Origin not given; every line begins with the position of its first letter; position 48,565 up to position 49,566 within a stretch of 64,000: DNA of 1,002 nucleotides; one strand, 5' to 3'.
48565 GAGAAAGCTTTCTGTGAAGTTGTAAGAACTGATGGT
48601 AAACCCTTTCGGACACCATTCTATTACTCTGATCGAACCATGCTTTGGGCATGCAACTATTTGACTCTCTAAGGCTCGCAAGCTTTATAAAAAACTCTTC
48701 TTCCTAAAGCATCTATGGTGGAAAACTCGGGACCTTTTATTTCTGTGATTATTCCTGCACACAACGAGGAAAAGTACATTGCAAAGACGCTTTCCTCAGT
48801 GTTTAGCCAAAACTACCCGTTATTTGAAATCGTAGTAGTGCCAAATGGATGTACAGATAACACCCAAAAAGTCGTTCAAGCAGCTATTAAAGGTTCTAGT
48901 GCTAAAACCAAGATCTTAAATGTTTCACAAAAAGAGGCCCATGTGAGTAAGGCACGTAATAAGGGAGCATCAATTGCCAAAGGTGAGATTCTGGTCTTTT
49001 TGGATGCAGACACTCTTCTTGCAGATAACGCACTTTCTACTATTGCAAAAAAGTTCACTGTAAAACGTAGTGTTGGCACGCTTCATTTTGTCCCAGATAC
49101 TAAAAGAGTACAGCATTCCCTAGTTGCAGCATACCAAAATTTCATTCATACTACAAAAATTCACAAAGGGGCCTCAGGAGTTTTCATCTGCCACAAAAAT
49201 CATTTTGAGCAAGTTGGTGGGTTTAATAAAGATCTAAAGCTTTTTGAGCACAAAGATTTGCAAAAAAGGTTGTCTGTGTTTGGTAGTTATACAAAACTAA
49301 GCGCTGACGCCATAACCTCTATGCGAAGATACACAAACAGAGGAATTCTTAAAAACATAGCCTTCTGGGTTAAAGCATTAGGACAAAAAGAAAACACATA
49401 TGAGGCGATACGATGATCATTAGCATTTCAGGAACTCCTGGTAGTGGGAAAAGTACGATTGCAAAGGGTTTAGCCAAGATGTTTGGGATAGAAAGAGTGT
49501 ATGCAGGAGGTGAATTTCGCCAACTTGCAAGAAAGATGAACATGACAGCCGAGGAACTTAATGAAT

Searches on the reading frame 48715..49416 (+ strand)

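Call 79: search_protein_families(library=pfam, proteins=[window:48715-49416:+], max_evalue=0.001)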
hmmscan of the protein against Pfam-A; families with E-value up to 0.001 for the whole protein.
window:48715-49416:+ (233 aa): 3 families
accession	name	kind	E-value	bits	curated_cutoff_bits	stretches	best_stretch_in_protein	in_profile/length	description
PF00535.33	Glycos_transf_2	-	7.3e-28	98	23.3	1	10-129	1-118/168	Glycosyl transferase family 2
PF10111.15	Glyco_tranf_2_2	-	5.2e-15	56.1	27.3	1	10-117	1-109/276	Glycosyltransferase like family 2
PF13641.12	Glyco_tranf_2_3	-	1.3e-14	55.2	27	1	9-145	3-141/230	Glycosyltransferase like family 2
